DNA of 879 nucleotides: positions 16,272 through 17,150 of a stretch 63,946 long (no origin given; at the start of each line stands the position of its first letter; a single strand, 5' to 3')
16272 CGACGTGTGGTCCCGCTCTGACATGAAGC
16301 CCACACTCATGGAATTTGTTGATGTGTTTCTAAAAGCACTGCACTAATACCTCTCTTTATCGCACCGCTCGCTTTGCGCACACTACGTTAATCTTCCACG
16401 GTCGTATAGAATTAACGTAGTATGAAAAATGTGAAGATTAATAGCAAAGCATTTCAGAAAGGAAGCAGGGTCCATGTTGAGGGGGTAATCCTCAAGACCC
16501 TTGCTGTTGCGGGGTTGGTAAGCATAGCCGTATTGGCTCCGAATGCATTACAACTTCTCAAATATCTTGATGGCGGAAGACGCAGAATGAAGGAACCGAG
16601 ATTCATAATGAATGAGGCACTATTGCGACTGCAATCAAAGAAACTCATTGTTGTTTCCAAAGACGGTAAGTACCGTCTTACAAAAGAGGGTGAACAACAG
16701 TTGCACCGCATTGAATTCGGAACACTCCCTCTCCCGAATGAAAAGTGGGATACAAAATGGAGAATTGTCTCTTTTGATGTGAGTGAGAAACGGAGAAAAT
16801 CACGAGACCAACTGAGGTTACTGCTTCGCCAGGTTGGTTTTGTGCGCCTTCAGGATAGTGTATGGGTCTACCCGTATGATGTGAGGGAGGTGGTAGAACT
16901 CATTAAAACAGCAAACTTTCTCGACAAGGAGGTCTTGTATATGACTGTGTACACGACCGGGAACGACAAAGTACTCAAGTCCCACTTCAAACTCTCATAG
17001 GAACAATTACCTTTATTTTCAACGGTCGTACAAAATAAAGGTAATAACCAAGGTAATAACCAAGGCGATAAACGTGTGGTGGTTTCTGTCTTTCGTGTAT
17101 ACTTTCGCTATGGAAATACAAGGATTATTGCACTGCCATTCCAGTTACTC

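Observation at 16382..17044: Pair of homologous stem-loops with conserved loop core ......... bracket the regulator gene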

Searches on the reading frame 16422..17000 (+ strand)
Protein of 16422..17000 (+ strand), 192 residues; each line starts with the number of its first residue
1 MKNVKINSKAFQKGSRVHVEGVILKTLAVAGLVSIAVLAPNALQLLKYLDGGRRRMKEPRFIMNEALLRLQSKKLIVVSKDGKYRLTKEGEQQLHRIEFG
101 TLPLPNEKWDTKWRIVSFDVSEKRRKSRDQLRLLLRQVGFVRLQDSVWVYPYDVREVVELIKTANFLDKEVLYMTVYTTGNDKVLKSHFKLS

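Call 7: search_protein_families(library=pfam, proteins=[window:16422-17000:+], max_evalue=0.01)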
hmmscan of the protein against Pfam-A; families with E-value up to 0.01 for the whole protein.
window:16422-17000:+ (192 aa): 2 families
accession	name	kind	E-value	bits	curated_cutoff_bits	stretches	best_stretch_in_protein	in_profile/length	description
PF20803.2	PaaX_M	-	1.9e-19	70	24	1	107-176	2-71/83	PaaX protein central Cas2-like domain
PF09827.14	CRISPR_Cas2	-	0.00016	22.2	23.8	1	113-163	2-49/74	CRISPR associated protein Cas2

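Call 8: search_protein_families(library=ncbifam, proteins=[window:16422-17000:+], max_evalue=1)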
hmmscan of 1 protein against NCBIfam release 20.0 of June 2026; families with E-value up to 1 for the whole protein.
window:16422-17000:+ (192 aa): 4 families
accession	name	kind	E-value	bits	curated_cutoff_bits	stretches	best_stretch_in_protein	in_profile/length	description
TIGR02277.1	PaaX_trns_reg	equivalog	9.5e-11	41.8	264.55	1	65-167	39-140/279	phenylacetic acid degradation operon negative regulatory protein PaaX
TIGR01573.1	cas2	equivalog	3.2e-07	30.5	24.5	1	113-152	2-42/96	CRISPR-associated endonuclease Cas2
NF002590.0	PRK02249.1-4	equivalog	0.073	12.2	459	1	91-158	133-199/358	DNA primase regulatory subunit PriL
NF053610.1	Sso10a_fam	subfamily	0.088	12.9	60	1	67-92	38-62/64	Sso10a family chromatin protein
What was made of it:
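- On PaaX-family regulators: TIGR02277 aligns residues 65-167 to model positions 39-140, but at 41.8 bits against a cutoff of 264.6 (call 8).
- On CRISPR Cas2: TIGR01573 scores 30.5 bits against a cutoff of 24.5 (call 8).
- NCBIfam cas2 scores 30.5 bits, above its 24.5 cutoff (call 8).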

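Call 10: find_homologous_proteins(query=window:16422-16997:+, max_evalue=0.001)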
Query window:16422-16997:+ (192 aa): 155 proteins with E <= 0.001 among 757 candidates; the best 120 are listed.
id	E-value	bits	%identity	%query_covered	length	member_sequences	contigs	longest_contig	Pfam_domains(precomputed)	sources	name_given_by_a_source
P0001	5.7e-79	282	69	100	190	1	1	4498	PF20803.3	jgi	jgi:hypothetical protein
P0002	6.8e-79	282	71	97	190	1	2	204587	PF20803.3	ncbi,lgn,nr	ncbi:MAG: CRISPR-associated endonuclease Cas2 [Candidatus Pacebacteria bacterium]|nr:CRISPR-associat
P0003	1.3e-78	281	68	100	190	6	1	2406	PF20803.3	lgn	-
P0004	3.3e-77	277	99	68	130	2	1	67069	PF20803.3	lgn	-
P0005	1.2e-76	275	67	97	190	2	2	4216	PF20803.3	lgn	-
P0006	8.0e-76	272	67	97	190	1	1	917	PF20803.3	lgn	-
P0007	2.2e-74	267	66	97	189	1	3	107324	PF20803.3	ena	-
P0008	1.2e-73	265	64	95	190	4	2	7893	PF20803.3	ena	-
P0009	1.9e-73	264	64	100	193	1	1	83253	PF20803.3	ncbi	-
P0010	1.1e-72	262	65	94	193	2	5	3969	PF20803.3,PF09827.15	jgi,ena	-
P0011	1.6e-72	261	65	95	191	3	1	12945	PF20803.3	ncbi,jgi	-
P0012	2.1e-72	261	64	99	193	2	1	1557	PF20803.3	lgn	-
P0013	3.2e-72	260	65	95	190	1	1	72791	PF20803.3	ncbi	-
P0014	4.9e-72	260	65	95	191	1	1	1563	PF20803.3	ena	-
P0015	6.9e-72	259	65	97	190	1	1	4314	PF20803.3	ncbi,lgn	-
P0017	3.8e-71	257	65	95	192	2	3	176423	PF20803.3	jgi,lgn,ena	jgi:hypothetical protein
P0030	1.2e-35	141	44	92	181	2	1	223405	PF20803.3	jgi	jgi:DNA-binding transcriptional regulator PaaX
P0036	6.1e-34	136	42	94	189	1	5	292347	PF20803.3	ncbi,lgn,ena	-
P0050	2.1e-32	131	43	90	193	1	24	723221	PF20803.3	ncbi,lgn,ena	-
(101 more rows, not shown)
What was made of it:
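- Closest known: CRISPR-associated Cas2. Same: NCBIfam cas2 scores above its cutoff (call 8), and public annotation often names these proteins Cas2 (call 10).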

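Call 13: find_encoding_contigs(protein=P0002, flank=4000, max_places=3)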
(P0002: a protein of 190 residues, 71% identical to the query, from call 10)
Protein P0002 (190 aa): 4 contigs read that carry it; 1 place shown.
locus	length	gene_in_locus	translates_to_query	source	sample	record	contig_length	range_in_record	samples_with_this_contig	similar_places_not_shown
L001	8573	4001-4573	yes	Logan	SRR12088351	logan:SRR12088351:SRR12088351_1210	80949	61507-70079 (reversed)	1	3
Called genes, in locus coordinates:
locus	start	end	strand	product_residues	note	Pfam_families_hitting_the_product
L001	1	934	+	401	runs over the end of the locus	PF13439:Glyco_transf_4 (faint), PF20706:GT4-conflict, PF00534:Glycos_transf_1, PF13692:Glyco_trans_1_4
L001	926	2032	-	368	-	-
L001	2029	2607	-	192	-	-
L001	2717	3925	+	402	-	PF15632:ATPgrasp_Ter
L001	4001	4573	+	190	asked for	PF20803:PaaX_M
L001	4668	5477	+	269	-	PF02811:PHP (weak)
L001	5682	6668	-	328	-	PF01522:Polysacc_deac_1 (weak)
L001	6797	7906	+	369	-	PF20706:GT4-conflict (weak), PF00534:Glycos_transf_1, PF13692:Glyco_trans_1_4, PF13524:Glyco_trans_1_2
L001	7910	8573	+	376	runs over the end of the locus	PF20706:GT4-conflict, PF00534:Glycos_transf_1, PF13692:Glyco_trans_1_4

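Call 14: find_encoding_contigs(protein=P0007, flank=4000, max_places=3)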
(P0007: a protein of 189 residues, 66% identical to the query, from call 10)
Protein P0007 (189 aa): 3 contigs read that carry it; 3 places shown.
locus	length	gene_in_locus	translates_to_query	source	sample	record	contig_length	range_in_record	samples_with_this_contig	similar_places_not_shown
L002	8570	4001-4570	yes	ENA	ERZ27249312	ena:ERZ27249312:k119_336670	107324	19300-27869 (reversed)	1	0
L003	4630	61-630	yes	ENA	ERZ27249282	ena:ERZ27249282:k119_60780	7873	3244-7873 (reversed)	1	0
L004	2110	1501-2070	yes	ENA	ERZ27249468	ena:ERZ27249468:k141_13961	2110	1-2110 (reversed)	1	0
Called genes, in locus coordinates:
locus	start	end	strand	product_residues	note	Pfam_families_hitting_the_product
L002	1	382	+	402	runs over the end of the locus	PF13439:Glyco_transf_4 (weak), PF13579:Glyco_trans_4_4 (weak), PF20706:GT4-conflict, PF00534:Glycos_transf_1, PF13692:Glyco_trans_1_4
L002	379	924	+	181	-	PF13328:HD_4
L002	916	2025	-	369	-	-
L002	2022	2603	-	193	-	-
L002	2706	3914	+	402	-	PF02786:CPSase_L_D2 (faint), PF15632:ATPgrasp_Ter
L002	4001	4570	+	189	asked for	PF20803:PaaX_M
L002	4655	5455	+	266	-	PF02811:PHP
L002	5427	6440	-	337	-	PF01522:Polysacc_deac_1 (weak)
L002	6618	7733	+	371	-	PF13579:Glyco_trans_4_4, PF00534:Glycos_transf_1, PF13692:Glyco_trans_1_4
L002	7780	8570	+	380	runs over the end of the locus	PF13439:Glyco_transf_4 (weak), PF20706:GT4-conflict, PF00534:Glycos_transf_1, PF13692:Glyco_trans_1_4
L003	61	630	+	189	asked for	PF20803:PaaX_M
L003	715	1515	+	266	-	PF02811:PHP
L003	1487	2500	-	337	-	PF01522:Polysacc_deac_1 (weak)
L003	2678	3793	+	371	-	PF13579:Glyco_trans_4_4, PF00534:Glycos_transf_1, PF13692:Glyco_trans_1_4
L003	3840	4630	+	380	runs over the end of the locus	PF13439:Glyco_transf_4 (weak), PF20706:GT4-conflict, PF00534:Glycos_transf_1, PF13692:Glyco_trans_1_4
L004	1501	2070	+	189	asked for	PF20803:PaaX_M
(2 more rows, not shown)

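Call 15: find_encoding_contigs(protein=P0017, flank=4000, max_places=3)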
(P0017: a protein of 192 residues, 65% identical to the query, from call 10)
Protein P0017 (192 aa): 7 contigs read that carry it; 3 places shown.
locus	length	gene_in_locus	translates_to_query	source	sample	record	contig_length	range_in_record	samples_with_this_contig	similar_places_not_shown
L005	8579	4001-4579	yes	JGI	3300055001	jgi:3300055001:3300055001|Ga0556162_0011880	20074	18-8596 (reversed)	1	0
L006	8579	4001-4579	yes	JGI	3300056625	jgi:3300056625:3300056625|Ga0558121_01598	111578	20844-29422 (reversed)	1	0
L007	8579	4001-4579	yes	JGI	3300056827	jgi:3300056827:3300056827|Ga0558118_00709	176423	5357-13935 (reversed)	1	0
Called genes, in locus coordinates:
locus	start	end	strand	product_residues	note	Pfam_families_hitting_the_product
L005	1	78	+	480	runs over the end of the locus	PF00932:LTD, PF00801:PKD (weak), PF18911:PKD_4 (weak)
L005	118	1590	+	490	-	PF01370:Epimerase, PF16363:GDP_Man_Dehyd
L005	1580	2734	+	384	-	PF13439:Glyco_transf_4, PF13579:Glyco_trans_4_4 (weak), PF00534:Glycos_transf_1, PF13692:Glyco_trans_1_4, PF20706:GT4-conflict (weak)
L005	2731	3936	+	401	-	PF15632:ATPgrasp_Ter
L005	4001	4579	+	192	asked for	PF20803:PaaX_M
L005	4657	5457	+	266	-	PF02811:PHP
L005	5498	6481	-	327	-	PF01522:Polysacc_deac_1 (weak)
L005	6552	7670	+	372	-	PF13439:Glyco_transf_4 (faint), PF13579:Glyco_trans_4_4 (faint), PF00534:Glycos_transf_1, PF13692:Glyco_trans_1_4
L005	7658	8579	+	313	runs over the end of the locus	?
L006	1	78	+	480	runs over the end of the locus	PF00932:LTD, PF00801:PKD (weak), PF18911:PKD_4 (weak)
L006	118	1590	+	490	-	PF01370:Epimerase, PF16363:GDP_Man_Dehyd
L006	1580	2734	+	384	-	PF13439:Glyco_transf_4, PF13579:Glyco_trans_4_4 (weak), PF00534:Glycos_transf_1, PF13692:Glyco_trans_1_4, PF20706:GT4-conflict (weak)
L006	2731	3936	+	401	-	PF15632:ATPgrasp_Ter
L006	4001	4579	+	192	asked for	PF20803:PaaX_M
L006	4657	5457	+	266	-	PF02811:PHP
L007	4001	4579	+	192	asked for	PF20803:PaaX_M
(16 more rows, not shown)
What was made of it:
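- Tried and rejected: Recent insertion cassette: rejected by conserved synteny (calls 13-15).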

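Call 26: find_related_loci(query=A1, collection=genome_contigs, flank=3000)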
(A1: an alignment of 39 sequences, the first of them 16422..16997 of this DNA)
Query A1 (192 aa) in genome_contigs; peptide patterns used: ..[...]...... (x = any residue, [..] = any of these).
409 stretches matched a pattern; 408 encode a relative of the query (tblastn E <= 1e-3); the best 80 are kept; 80 distinct loci.
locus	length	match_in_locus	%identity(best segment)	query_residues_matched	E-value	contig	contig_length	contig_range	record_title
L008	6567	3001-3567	69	1-191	4e-86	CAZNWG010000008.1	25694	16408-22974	MAG TPA_asm: uncultured Candidatus Saccharibacteria bacterium isolate binchicken_co346_105 genome assembly, contig: NODE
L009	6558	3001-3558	72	7-192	1e-85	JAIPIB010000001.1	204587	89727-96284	MAG: Candidatus Paceibacterota bacterium isolate Tobar12.5m-G43 Tobar12-5m-C40, whole genome shotgun sequence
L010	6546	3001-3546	65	11-192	8e-79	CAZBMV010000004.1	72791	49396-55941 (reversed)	MAG TPA_asm: uncultured Candidatus Saccharibacteria bacterium isolate binchicken_co16_358 genome assembly, contig: NODE_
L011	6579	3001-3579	64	1-192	9e-77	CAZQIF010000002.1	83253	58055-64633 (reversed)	MAG TPA_asm: uncultured Candidatus Saccharibacteria bacterium isolate SRP286056_co3_504 genome assembly, contig: NODE_94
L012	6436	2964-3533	63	1-192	4e-76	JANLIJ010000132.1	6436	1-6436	MAG: Candidatus Kaiserbacteria bacterium isolate S40-12 k99_160430, whole genome shotgun sequence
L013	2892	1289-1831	45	16-192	6e-45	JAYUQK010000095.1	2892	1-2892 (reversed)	MAG: Candidatus Lloydbacteria bacterium isolate GL114_DN_metabinner_11 GL114_DN_metabinner_11_94, whole genome shotgun s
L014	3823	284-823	43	16-191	4e-44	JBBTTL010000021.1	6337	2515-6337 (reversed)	MAG: Patescibacteria group bacterium isolate H52-bin127_1 H52_bin127_1_000000000021, whole genome shotgun sequence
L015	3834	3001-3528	44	19-191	6e-44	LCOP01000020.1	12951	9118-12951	MAG: Parcubacteria group bacterium GW2011_GWA1_47_8 UY07_C0020, whole genome shotgun sequence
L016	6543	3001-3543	43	16-192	6e-43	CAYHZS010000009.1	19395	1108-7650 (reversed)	MAG TPA_asm: uncultured Candidatus Saccharibacteria bacterium isolate ERP119705_co18_87 genome assembly, contig: NODE_33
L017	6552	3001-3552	43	13-191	1e-42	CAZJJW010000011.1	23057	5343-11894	MAG TPA_asm: uncultured Candidatus Saccharibacteria bacterium isolate binchicken_co227_938 genome assembly, contig: NODE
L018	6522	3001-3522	43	19-191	6e-42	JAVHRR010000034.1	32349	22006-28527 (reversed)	MAG: Candidatus Paceibacterota bacterium isolate WB02no4_35_12 NODE_517_length_32349_cov_7.529200, whole genome shotgun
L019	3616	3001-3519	43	19-191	1e-41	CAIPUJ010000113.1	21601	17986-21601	uncultured bacterium isolate Loclat_bin-14315 genome assembly, contig: bin-14315:113/117, whole genome shotgun sequence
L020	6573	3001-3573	39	5-191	2e-41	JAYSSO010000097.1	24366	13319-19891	MAG: Candidatus Lloydbacteria bacterium isolate GFS_12220 GFS_12220_96, whole genome shotgun sequence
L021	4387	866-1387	42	16-191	2e-41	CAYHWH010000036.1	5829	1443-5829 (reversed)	MAG TPA_asm: uncultured Candidatus Saccharibacteria bacterium isolate ERP119705_co16_95 genome assembly, contig: NODE_10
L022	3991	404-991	41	1-191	6e-41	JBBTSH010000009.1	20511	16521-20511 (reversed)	MAG: Patescibacteria group bacterium isolate H43-bin068_1 H43_bin068_1_000000000009, whole genome shotgun sequence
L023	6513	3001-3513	42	19-188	6e-41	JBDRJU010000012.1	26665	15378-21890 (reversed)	MAG: bacterium isolate MEGAHIT-group-1.670 k141_2734054, whole genome shotgun sequence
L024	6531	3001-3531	43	18-191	8e-41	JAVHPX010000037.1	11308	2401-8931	MAG: Candidatus Paceibacterota bacterium isolate WB01no19_32_21 NODE_4422_length_11308_cov_12.797743, whole genome shotg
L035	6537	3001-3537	42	16-191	6e-40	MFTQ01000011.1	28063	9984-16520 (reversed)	MAG: Candidatus Nomurabacteria bacterium RIFCSPHIGHO2_01_FULL_41_71 rifcsphigho2_01_scaffold_2975, whole genome shotgun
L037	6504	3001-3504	41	22-191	1e-39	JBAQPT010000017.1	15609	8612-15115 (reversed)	MAG: Minisyncoccia bacterium isolate MFD03286_ilm_asm_bin13 k127_158268, whole genome shotgun sequence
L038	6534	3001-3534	43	16-191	1e-39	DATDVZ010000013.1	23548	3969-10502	MAG TPA_asm: Candidatus Paceibacterota bacterium isolate SMAG_U8097 k141_1729448, whole genome shotgun sequence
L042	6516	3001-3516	45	23-191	4e-39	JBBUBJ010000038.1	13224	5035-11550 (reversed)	MAG: Patescibacteria group bacterium isolate H52-bin031_1 H52_bin031_1_000000000038, whole genome shotgun sequence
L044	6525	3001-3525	40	19-192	1e-38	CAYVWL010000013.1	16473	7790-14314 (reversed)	MAG TPA_asm: uncultured Candidatus Saccharibacteria bacterium isolate SRP272421_co3_716 genome assembly, contig: NODE_90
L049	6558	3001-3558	39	6-192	2e-38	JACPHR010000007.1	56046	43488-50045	MAG: Candidatus Taylorbacteria bacterium isolate NC_groundwater_419_Ag_B-0.1um_49_17 GD18-4_B1_scaffold_233579, whole ge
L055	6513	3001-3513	40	19-191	2e-37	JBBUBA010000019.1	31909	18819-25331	MAG: Patescibacteria group bacterium isolate H41-bin150_1 H41_bin150_1_000000000019, whole genome shotgun sequence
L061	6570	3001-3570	40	8-192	1e-37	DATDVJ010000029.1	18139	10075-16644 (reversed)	MAG TPA_asm: Candidatus Paceibacterota bacterium isolate SMAG_U8081 k141_1249358, whole genome shotgun sequence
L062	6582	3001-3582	40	5-191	3e-37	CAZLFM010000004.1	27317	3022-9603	MAG TPA_asm: uncultured Candidatus Saccharibacteria bacterium isolate SRP342105_co1_470 genome assembly, contig: NODE_22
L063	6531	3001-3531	43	16-191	3e-37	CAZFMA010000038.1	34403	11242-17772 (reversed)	MAG TPA_asm: uncultured Candidatus Saccharibacteria bacterium isolate binchicken_co203_568 genome assembly, contig: k141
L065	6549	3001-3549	42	15-191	3e-37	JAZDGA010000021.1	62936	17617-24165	MAG: Candidatus Vogelbacteria bacterium isolate MEGAHIT-group-0.230 k141_11272836, whole genome shotgun sequence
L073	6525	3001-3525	40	20-191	9e-37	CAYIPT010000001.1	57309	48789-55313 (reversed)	MAG TPA_asm: uncultured Candidatus Saccharibacteria bacterium isolate ERP119705_co3_333 genome assembly, contig: NODE_38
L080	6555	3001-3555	39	5-191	6e-37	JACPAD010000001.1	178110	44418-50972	MAG: Candidatus Zambryskibacteria bacterium isolate NC_groundwater_222_Ag_S-0.1um_46_12 S4_GD2017_2_S1_scaffold_124, who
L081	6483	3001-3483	45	23-192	5e-37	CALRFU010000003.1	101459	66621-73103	MAG: Candidatus Nomurabacteria bacterium isolate TH-08apr19-232 genome assembly, contig: TH-08apr19-C298, whole genome s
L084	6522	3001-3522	39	19-191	2e-36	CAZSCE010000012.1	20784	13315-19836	MAG TPA_asm: uncultured Candidatus Saccharibacteria bacterium isolate SRP272421_co1_693 genome assembly, contig: NODE_67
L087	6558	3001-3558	40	5-192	2e-36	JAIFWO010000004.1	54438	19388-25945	MAG: Candidatus Parcubacteria bacterium isolate viral-cat_51_11 PAFVLPS_2018_scaffold_5853, whole genome shotgun sequenc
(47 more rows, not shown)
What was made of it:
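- Orthologs keep synteny down to 63% amino-acid identity (calls 13-15, 26).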

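Call 33: search_solved_structures(query=A1, max_evalue=1, show_alignments=2)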
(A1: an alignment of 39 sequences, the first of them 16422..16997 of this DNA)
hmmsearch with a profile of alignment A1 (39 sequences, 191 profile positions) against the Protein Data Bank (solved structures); distinct sequences matched with E-value up to 1: 7.
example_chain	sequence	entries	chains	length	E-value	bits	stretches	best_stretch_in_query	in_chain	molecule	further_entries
3exc_X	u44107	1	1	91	0.065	16.1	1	114-174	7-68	Uncharacterized protein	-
3kfw_X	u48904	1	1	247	0.1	15.4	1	97-151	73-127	Uncharacterized protein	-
6cmy_A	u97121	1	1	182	0.15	14.9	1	98-145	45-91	Melanoregulin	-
5xyi_T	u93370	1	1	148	0.16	14.8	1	44-97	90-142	Ribosomal protein S19e, putative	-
9qbc_A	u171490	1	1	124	0.41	13.5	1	55-95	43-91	PadR-family transcriptional regulator PadR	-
1b1b_A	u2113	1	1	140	0.86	12.4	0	56-91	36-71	PROTEIN (IRON DEPENDENT REGULATOR)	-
6r45_A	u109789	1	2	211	0.95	12.3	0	126-159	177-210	O-GlcNAcase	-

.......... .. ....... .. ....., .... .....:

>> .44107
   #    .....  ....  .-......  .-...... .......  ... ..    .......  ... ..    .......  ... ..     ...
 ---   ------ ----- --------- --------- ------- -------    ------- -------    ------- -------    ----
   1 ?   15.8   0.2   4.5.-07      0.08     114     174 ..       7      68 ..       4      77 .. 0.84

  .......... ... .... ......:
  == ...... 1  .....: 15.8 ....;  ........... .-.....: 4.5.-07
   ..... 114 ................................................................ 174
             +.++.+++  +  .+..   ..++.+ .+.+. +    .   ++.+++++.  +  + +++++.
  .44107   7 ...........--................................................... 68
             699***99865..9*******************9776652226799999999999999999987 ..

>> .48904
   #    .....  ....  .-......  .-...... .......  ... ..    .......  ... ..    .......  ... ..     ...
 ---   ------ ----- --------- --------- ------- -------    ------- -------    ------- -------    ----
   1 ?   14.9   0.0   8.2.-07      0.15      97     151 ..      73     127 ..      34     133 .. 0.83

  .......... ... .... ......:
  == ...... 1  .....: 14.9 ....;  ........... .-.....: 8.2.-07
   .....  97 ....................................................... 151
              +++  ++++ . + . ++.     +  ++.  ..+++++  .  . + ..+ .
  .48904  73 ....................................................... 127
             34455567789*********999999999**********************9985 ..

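Call 41: predict_structure(alignment_id=A1)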
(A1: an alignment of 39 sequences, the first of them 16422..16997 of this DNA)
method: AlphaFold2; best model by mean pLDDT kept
length: 192 residues; sequences in the alignment: 39
mean_pLDDT: 78.4   pTM: 0.67
mean pLDDT of the five models: 78.4, 76.4, 74.7, 73.4, 66.1
residues with pLDDT >= 90: 121; 70-90: 12; 50-70: 13; < 50: 46
segments of 3 or more residues with pLDDT < 50: 1-36, 50-56
pLDDT, mean of each block of 10 residues (from residue 1): 36 32 36 46 52 53 89 96 95 96 91 97 95 97 97 96 92 94 96 91
secondary structure, 60 per line:
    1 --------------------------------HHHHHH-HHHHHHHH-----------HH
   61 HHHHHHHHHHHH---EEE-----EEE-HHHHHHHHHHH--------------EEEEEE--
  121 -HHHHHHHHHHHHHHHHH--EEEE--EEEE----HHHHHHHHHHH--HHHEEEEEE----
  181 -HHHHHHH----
elements in order: H33-38 H40-47 H59-72 E76-78 E84-86 H88-98 E113-118 H122-138 E141-144 E147-150 H155-165 E171-176 H182-188
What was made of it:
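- On PaaX-family regulators: Residues 1-56 are poorly modelled (call 41). The protein ends at residue 192, right after the Cas2-like domain, and has no PaaX_C hit (calls 7, 41).
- Tried and rejected: N-terminal hydrophobic stretch as a membrane anchor: judged more likely to be helices 1-2 of the winged helix by pattern, but it is poorly modelled (call 41).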

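Call 44: find_encoding_contigs(protein=P0050, flank=10000, max_places=2)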
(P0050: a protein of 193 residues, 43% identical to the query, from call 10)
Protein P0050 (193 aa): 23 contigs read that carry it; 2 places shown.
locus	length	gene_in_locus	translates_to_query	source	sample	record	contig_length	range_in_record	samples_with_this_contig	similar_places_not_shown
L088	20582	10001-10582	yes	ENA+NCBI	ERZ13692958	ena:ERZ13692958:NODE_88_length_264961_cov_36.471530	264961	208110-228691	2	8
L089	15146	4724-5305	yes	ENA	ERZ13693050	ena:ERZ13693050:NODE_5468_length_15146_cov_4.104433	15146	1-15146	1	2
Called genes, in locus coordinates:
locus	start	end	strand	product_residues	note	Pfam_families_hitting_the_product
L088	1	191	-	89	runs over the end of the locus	-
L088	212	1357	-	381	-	-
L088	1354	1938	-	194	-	PF10502:Peptidase_S26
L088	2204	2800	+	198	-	PF01195:Pept_tRNA_hydro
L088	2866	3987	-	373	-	PF23459:S1_RRP5 (faint), PF00575:S1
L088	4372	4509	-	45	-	-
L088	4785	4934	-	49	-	-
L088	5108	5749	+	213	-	PF13483:Lactamase_B_3, PF12706:Lactamase_B_2 (weak)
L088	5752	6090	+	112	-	-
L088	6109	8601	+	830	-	PF00521:DNA_topoisoIV, PF03989:DNA_gyraseA_C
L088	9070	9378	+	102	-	-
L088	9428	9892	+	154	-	-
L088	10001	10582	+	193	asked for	PF20803:PaaX_M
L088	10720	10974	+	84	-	-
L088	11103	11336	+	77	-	-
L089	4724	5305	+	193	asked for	PF20803:PaaX_M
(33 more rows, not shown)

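Call 45: find_encoding_contigs(protein=P0030, flank=10000, max_places=1)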
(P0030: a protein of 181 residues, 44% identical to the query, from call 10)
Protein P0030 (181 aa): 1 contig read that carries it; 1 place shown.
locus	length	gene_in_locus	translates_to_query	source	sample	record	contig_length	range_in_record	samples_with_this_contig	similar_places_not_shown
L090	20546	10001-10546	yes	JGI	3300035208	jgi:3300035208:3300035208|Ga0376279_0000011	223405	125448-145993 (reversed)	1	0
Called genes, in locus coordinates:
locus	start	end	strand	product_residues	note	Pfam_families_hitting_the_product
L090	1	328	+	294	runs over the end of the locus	PF00753:Lactamase_B, PF12706:Lactamase_B_2 (weak)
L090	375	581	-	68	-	-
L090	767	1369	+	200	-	PF00334:NDK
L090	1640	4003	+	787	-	PF00155:Aminotran_1_2, PF00056:Ldh_1_N, PF02866:Ldh_1_C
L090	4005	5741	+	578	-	PF25881:HH_YBHG (weak), PF25954:Beta-barrel_RND_2 (weak), PF25967:RND-MFP_C (weak), PF25989:YknX_C (weak)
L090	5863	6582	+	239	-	PF00005:ABC_tran, PF02463:SMC_N, PF13304:AAA_21 (faint)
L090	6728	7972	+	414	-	PF12704:MacB_PCD, PF02687:FtsX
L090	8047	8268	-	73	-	-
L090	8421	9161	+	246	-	PF12705:PDDEXK_1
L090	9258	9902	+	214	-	PF01509:TruB_N, PF16198:TruB_C_2 (faint)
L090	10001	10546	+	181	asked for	PF20803:PaaX_M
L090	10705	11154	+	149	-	-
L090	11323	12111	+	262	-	PF04402:SIMPL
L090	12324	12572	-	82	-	-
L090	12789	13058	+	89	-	-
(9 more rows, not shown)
